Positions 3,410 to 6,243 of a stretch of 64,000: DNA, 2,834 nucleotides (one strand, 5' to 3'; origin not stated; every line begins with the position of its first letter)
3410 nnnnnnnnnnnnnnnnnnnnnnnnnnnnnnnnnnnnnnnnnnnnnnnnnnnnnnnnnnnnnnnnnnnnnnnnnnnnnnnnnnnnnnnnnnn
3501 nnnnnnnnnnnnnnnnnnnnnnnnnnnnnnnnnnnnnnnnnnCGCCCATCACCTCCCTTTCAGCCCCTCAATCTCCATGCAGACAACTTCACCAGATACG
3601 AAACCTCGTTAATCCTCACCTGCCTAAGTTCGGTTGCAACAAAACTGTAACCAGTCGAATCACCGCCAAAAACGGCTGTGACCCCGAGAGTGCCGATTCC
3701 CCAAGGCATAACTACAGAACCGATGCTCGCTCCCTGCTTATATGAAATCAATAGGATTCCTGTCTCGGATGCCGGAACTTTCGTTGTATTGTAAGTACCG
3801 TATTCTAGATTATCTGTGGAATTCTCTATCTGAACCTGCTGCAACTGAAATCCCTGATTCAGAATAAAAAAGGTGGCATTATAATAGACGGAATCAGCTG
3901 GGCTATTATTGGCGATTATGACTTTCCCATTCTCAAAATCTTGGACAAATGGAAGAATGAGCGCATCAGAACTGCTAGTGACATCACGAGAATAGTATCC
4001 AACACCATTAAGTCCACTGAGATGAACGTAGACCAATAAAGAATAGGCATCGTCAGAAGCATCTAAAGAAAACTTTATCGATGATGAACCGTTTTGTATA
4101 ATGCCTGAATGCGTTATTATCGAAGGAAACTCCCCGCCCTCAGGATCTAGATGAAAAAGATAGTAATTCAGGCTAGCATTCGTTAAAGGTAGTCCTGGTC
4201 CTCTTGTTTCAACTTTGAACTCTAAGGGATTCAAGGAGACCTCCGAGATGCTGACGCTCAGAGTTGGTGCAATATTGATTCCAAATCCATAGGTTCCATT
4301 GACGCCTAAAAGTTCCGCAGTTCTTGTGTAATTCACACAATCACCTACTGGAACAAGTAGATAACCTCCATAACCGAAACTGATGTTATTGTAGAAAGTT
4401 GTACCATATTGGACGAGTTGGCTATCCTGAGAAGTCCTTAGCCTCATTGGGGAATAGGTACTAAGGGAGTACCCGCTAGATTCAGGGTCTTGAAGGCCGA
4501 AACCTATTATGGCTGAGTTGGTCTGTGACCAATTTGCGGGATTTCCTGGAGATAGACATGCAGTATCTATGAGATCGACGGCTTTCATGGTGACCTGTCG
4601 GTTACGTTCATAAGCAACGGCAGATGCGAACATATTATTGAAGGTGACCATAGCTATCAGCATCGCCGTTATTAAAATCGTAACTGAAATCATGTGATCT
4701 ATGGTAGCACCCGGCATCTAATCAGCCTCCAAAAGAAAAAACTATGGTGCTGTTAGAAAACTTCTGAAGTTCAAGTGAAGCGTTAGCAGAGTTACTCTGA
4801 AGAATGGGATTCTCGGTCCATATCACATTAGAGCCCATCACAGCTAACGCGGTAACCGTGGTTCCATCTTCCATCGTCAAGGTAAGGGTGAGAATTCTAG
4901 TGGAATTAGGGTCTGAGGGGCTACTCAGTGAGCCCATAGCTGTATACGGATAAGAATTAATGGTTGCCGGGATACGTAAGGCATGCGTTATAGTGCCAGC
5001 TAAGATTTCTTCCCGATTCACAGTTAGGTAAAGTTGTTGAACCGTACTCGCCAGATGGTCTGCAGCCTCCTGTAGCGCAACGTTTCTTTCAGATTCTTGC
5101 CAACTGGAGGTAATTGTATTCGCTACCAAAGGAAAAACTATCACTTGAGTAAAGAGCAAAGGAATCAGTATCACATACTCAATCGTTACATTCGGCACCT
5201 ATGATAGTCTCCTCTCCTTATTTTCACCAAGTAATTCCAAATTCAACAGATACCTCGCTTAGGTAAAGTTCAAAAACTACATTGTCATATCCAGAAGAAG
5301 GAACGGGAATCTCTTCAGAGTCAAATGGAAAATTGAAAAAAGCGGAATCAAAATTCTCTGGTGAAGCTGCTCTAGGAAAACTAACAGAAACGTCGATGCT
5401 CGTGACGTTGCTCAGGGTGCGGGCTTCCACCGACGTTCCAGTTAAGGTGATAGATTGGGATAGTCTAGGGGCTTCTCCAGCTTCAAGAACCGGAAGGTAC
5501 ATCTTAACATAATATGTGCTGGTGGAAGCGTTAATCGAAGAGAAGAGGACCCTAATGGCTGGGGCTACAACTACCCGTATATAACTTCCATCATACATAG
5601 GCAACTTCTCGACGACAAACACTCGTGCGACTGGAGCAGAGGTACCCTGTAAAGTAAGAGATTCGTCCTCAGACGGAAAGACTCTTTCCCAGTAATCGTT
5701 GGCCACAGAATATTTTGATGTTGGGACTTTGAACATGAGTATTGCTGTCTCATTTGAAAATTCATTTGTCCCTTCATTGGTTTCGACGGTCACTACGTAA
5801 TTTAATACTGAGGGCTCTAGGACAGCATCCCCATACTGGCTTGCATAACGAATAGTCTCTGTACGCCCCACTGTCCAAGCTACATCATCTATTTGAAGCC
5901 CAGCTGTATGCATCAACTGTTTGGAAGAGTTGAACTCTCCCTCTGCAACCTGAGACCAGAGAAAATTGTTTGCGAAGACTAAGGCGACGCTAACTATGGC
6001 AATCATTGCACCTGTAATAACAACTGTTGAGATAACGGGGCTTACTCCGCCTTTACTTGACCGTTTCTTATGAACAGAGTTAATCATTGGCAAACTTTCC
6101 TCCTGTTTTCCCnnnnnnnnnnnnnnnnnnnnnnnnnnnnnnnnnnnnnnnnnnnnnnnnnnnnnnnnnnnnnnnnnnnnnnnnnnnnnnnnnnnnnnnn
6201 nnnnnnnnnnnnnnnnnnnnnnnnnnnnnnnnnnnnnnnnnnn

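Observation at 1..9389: Tad/Epd-like type IV filament locus with five consecutive prepilin-like genes, three far larger than ordinary pilins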

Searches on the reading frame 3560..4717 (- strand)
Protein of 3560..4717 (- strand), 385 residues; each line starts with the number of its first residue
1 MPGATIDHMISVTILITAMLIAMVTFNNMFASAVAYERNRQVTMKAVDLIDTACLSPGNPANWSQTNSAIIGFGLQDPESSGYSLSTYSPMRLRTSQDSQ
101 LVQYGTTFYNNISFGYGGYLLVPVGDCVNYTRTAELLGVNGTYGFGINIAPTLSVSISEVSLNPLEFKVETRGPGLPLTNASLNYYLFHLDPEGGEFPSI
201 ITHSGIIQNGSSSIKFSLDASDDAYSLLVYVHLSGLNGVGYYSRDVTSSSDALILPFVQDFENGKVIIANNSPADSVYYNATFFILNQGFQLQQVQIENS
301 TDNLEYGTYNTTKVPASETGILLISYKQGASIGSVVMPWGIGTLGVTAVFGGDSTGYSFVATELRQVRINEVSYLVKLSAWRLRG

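Call 6: search_protein_families(library=pfam, proteins=[window:3560-4717:-], max_evalue=1)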
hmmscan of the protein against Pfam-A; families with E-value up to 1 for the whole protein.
window:3560-4717:- (385 aa): 2 families
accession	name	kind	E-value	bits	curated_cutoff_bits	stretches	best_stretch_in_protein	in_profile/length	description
PF19912.4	DUF6385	-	0.003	18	26.8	1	277-324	4-52/82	Domain of unknown function (DUF6385)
PF24660.1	PGAP1_3rd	-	0.11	12.8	27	1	258-318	10-72/135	GPI inositol-deacylase beta-sandwich domain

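Call 7: search_protein_families(library=ncbifam, proteins=[window:3560-4717:-], max_evalue=1)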
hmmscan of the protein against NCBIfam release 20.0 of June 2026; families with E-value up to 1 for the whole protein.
window:3560-4717:- (385 aa): 0 families

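Call 38: search_solved_structures(query=A3, max_evalue=10)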
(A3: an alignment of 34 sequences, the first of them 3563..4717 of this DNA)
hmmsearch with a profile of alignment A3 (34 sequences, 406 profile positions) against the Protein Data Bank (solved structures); distinct sequences matched with E-value up to 10: 0.

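Call 63: find_homologous_proteins(query=window:3563-4717:-, max_evalue=0.001)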
Query window:3563-4717:- (385 aa): 313 proteins with E <= 0.001 among 4362 candidates; the best 120 are listed.
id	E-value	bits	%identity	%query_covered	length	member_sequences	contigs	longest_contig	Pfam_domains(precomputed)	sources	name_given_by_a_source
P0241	1.0e-250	849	100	100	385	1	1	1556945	-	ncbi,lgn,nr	ncbi:MAG: hypothetical protein JSW14_00635 [Candidatus Bathyarchaeum sp.]|nr:MAG: hypothetical prote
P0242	3.0e-216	736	86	99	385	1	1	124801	-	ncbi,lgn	-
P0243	1.2e-206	704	83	100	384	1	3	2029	-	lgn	-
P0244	1.3e-195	668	80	99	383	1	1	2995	-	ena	-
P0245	1.1e-164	566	69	100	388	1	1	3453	-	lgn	-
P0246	5.0e-143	495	59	100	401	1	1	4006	-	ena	-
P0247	9.3e-141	487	59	99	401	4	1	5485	-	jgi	-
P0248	2.2e-140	486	58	99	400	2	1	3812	-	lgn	-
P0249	2.3e-138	479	57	99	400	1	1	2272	-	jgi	-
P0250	4.7e-138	478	58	100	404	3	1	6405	-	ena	-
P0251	6.1e-138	478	57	100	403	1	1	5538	-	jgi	-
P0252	7.0e-138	478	57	99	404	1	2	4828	-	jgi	jgi:hypothetical protein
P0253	1.2e-137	477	58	99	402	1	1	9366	-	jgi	jgi:hypothetical protein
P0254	1.3e-137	477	59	99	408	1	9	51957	-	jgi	jgi:hypothetical protein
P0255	5.2e-137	475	57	100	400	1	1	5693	-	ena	-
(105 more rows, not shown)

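Call 90: search_protein_representatives(alignment_id=A9)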
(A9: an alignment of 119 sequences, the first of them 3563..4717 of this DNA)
Query: 119 sequences, 402 profile positions. Proteins with E-value up to 0.001 (for the whole library): 267; up to 1e-10: 140; up to 1e-30: 74. The best 150 are listed.
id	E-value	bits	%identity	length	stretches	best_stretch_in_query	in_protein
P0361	6.6e-186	634.5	-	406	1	1-401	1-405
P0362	5.9e-149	512.8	-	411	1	1-401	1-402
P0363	1.0e-136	472.5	-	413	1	1-401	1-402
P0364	8.7e-128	443.1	-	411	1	1-401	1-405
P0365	2.3e-122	425.2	-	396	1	1-399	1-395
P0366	1.6e-119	415.9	-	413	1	1-401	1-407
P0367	3.4e-118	411.5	-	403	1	1-401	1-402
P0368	9.6e-117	406.7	-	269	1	1-256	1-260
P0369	1.1e-116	406.5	-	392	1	1-401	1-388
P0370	1.5e-109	383.0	-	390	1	1-401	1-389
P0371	9.0e-108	377.2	-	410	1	1-401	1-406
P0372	5.5e-106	371.3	-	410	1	1-401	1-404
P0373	3.3e-99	349.0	-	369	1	1-400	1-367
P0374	4.9e-98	345.1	-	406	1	1-401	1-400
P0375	9.6e-98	344.2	-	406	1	1-401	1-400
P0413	2.1e-46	175.1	-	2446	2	1-161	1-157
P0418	5.8e-39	150.6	-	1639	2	1-162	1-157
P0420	9.7e-38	146.6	-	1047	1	1-399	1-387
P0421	5.9e-37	144.0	-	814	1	1-400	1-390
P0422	6.0e-37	144.0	-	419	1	6-398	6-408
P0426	7.4e-36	140.4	-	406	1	6-398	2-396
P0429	7.0e-34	133.9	-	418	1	4-398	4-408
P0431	1.9e-32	129.2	-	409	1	4-398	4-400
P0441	3.0e-26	108.7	-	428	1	4-398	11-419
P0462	1.4e-17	80.2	-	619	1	164-400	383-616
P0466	2.5e-16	76.1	-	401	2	12-197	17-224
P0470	1.1e-14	70.6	-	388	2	12-97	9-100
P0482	7.4e-13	64.6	-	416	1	5-401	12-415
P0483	1.4e-12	63.7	-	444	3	71-253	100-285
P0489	1.8e-11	60.0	-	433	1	2-401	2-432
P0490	2.2e-11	59.8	-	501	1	10-235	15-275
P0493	4.1e-11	58.9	-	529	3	6-105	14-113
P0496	5.0e-11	58.6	-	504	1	17-277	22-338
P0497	6.2e-11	58.3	-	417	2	5-99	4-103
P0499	7.2e-11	58.1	-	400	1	4-398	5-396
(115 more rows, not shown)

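Call 91: list_cluster_members(proteins=[P0422, P0429, P0441, P0482, P0489, P0499, P0470, P0490, P0496, P0420])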
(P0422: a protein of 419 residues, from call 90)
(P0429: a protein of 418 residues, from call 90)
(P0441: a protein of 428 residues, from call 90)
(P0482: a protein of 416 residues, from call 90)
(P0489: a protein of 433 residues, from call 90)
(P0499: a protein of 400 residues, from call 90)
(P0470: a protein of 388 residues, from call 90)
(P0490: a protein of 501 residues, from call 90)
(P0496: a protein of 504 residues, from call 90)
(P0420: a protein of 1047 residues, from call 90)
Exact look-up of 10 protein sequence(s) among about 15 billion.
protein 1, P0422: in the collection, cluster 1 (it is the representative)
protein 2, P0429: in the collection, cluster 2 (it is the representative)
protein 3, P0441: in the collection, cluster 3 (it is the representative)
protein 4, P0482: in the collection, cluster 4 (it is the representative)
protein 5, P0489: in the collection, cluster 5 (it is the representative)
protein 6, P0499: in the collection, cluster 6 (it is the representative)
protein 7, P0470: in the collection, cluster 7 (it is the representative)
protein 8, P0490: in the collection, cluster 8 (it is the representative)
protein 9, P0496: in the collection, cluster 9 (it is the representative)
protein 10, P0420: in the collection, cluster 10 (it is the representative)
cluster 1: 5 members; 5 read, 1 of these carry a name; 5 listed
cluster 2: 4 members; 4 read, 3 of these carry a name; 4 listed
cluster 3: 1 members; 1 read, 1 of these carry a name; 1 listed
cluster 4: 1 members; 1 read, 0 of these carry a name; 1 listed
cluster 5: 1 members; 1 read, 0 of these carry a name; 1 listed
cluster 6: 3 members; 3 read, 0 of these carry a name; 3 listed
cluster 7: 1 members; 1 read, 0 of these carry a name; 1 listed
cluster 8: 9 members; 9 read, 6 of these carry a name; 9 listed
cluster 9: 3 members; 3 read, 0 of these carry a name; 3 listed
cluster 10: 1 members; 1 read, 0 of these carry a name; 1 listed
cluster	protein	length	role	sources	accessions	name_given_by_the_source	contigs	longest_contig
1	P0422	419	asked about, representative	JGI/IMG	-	-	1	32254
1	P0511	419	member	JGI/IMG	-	hypothetical protein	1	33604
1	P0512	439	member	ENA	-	-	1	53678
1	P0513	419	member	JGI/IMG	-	-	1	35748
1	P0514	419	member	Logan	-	-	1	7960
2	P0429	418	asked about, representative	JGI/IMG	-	-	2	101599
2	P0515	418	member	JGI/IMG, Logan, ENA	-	hypothetical protein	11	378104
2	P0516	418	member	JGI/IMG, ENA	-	hypothetical protein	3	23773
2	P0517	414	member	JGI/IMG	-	hypothetical protein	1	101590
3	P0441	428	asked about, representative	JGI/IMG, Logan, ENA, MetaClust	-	\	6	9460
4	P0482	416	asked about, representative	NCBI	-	-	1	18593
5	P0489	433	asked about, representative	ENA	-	-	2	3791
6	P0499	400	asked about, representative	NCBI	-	-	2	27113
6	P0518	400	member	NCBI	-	-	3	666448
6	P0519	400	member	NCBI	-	-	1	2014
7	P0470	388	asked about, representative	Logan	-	-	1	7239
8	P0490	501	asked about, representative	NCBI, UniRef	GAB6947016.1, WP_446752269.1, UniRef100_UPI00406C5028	hypothetical protein JCM16161A_11460 [Vulcanisaeta sp. JCM 16161] | hypothetical protein n=1 Tax=Vulcanisaeta sp. JCM 16161 TaxID=1295372 RepID=UPI00406C5028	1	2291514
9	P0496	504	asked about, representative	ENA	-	-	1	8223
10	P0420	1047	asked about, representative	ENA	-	-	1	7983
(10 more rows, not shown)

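Call 106: search_protein_families(library=pfam, proteins=[P0490, P0496, P0420, P0421, P0413, P0418, P0462], max_evalue=0.001)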
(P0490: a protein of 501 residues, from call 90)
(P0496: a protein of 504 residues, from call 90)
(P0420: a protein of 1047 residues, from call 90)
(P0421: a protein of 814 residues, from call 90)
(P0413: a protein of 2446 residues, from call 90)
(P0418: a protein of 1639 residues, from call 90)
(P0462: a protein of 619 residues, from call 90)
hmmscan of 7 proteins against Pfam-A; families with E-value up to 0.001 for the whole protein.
P0490 (501 aa): 0 families

P0496 (504 aa): 0 families

P0420 (1047 aa): 1 family
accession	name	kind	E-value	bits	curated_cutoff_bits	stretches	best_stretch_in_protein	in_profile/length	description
PF18998.6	Flg_new_2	-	1.8e-19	69.9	23.6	2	487-554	5-69/73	Divergent InlB B-repeat domain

P0421 (814 aa): 1 family
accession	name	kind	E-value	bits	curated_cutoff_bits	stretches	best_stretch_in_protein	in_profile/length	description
PF18998.6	Flg_new_2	-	1.5e-10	41.4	23.6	1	488-555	4-68/73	Divergent InlB B-repeat domain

P0413 (2446 aa): 4 families
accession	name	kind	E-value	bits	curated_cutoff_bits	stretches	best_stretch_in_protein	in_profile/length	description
PF23409.1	Beta-prop_EML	-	3.1e-24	86.4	88.2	0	413-516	159-266/267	Echinoderm microtubule-associated protein first beta-propeller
PF13385.13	Laminin_G_3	-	1.1e-13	52.1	27.6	1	2063-2196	20-151/151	Concanavalin A-like lectin/glucanases superfamily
PF10102.14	DUF2341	-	5.5e-11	43.2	23.4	1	216-279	3-65/84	Domain of unknown function (DUF2341)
PF23754.1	Beta-prop_IP5PC_F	-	4e-06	26.4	27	0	893-965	280-345/392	IP5P C-F beta-propeller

P0418 (1639 aa): 3 families
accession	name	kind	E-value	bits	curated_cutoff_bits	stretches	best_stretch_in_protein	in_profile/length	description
PF10102.14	DUF2341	-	1.6e-13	51.3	23.4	1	214-277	2-64/84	Domain of unknown function (DUF2341)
PF13385.13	Laminin_G_3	-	3.7e-10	40.6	27.6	1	1308-1382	79-151/151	Concanavalin A-like lectin/glucanases superfamily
PF23409.1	Beta-prop_EML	-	1.7e-07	31.4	88.2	0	470-564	170-262/267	Echinoderm microtubule-associated protein first beta-propeller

P0462 (619 aa): 1 family
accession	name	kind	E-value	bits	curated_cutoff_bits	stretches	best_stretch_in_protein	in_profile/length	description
PF13385.13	Laminin_G_3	-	3.2e-10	40.8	27.6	1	236-362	24-150/151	Concanavalin A-like lectin/glucanases superfamily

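Call 107: list_cluster_members(proteins=[P0413, P0418, P0462, P0421, P0426, P0431, P0466, P0483, P0493, P0497])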
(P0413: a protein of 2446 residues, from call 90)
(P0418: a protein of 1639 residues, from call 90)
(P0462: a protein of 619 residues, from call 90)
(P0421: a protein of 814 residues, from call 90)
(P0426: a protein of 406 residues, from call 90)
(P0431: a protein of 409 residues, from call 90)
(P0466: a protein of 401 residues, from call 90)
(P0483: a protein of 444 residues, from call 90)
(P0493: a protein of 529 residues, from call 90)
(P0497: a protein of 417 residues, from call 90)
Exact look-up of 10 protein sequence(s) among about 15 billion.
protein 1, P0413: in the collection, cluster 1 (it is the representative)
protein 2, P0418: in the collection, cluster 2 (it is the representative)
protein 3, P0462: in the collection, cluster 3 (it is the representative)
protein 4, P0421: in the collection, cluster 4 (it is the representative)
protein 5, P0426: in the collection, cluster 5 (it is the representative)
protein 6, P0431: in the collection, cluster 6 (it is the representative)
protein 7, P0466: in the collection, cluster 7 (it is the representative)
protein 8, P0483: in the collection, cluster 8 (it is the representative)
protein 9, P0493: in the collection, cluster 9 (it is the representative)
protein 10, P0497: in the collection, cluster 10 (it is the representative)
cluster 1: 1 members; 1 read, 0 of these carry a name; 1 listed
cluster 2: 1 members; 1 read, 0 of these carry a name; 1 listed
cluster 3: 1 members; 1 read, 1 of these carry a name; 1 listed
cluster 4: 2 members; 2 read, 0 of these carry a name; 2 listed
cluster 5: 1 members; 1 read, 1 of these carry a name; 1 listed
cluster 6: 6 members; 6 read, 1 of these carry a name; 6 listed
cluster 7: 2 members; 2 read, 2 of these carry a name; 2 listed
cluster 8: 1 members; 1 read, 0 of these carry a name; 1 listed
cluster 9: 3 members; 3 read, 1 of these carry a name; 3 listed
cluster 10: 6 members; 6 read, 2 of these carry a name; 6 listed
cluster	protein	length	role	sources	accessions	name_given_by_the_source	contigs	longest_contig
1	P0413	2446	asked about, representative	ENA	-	-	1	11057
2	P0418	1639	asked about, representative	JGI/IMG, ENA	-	-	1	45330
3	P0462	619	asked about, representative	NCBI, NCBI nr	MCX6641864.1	MAG: hypothetical protein NTV15_00550, partial [Candidatus Bathyarchaeota archaeon] | hypothetical protein [Candidatus Bathyarchaeota archaeon]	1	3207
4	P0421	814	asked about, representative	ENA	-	-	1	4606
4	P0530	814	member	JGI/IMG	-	-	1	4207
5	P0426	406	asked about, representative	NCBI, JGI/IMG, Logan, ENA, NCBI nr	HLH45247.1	MAG TPA: hypothetical protein VKV31_00540 [bacterium] | hypothetical protein [bacterium]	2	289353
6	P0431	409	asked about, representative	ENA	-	-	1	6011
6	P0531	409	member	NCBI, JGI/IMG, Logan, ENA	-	hypothetical protein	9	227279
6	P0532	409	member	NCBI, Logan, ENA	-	-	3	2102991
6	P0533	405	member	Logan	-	-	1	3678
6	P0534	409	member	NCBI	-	-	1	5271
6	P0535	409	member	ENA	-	-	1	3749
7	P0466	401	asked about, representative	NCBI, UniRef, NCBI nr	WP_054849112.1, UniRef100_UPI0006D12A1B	hypothetical protein [Vulcanisaeta sp. JCM 14467] | hypothetical protein n=1 Tax=Vulcanisaeta sp. JCM 14467 TaxID=1295370 RepID=UPI0006D12A1B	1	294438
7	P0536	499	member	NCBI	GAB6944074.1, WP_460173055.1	hypothetical protein [Vulcanisaeta sp. JCM 14467]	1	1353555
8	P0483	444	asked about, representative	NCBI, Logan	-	-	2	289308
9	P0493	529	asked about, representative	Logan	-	-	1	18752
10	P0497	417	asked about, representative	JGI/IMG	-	-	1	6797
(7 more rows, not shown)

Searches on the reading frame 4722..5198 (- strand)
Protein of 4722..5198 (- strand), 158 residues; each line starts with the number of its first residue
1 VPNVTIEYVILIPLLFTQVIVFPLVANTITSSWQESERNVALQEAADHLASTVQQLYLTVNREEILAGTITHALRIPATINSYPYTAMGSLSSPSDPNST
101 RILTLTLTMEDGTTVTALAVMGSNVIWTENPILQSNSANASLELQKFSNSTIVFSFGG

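Call 6: search_protein_families(library=pfam, proteins=[window:4722-5198:-], max_evalue=1)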
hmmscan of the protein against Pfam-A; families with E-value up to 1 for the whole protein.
window:4722-5198:- (158 aa): 0 families

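Call 7: search_protein_families(library=ncbifam, proteins=[window:4722-5198:-], max_evalue=1)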
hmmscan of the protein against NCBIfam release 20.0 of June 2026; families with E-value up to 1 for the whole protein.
window:4722-5198:- (158 aa): 0 families

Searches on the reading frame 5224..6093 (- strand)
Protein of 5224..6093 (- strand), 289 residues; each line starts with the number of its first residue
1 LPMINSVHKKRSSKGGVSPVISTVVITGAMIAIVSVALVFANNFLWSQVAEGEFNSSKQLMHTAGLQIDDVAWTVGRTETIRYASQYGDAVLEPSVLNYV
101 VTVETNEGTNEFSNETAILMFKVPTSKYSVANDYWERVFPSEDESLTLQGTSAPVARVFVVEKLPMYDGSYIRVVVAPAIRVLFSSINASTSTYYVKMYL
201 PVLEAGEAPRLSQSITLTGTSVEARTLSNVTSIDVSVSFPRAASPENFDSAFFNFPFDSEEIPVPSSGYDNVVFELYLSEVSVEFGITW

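Call 6: search_protein_families(library=pfam, proteins=[window:5224-6093:-], max_evalue=1)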
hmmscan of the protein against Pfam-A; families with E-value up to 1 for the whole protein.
window:5224-6093:- (289 aa): 0 families

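Call 7: search_protein_families(library=ncbifam, proteins=[window:5224-6093:-], max_evalue=1)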
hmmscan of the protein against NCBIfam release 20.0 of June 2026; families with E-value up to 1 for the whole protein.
window:5224-6093:- (289 aa): 1 family
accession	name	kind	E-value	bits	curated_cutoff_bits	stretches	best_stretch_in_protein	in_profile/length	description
NF009608.0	PRK13105.1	equivalog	0.019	14.1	217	1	11-85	146-218/291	prenyltransferase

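Call 37: search_solved_structures(query=A1, max_evalue=10)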
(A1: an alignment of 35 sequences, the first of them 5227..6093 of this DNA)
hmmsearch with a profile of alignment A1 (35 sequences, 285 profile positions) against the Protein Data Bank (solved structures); distinct sequences matched with E-value up to 10: 2.
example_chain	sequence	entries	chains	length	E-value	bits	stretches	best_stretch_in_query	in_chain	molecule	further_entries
8fed_J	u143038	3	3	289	0.22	14.2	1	15-75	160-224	ABC-transporter integral membrane protein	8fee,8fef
6oar_A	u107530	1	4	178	0.69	12.6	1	42-93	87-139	RNA-dependent RNA polymerase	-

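Call 42: search_protein_families(library=pfam, alignment_id=A1, max_evalue=0.1)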
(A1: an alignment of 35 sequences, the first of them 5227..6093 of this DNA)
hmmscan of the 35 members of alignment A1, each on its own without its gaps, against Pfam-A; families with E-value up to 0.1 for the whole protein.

A. member 1, window:5227-6093:- (289 aa): 0 families

B. families by the number of members that match (of 35 scanned): 6 families
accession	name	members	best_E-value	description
PF00541.23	Adeno_knob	1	0.032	Adenoviral fibre protein (knob domain)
PF10262.15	Rdx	1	0.051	Rdx family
PF08331.15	QueG_DUF1730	1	0.068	Epoxyqueuosine reductase QueG, DUF1730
PF06256.17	Nucleo_LEF-12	1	0.072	Nucleopolyhedrovirus LEF-12 protein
PF03120.22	DNA_ligase_OB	1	0.077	NAD-dependent DNA ligase OB-fold domain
PF01618.21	MotA_ExbB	1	0.085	MotA/TolQ/ExbB proton channel family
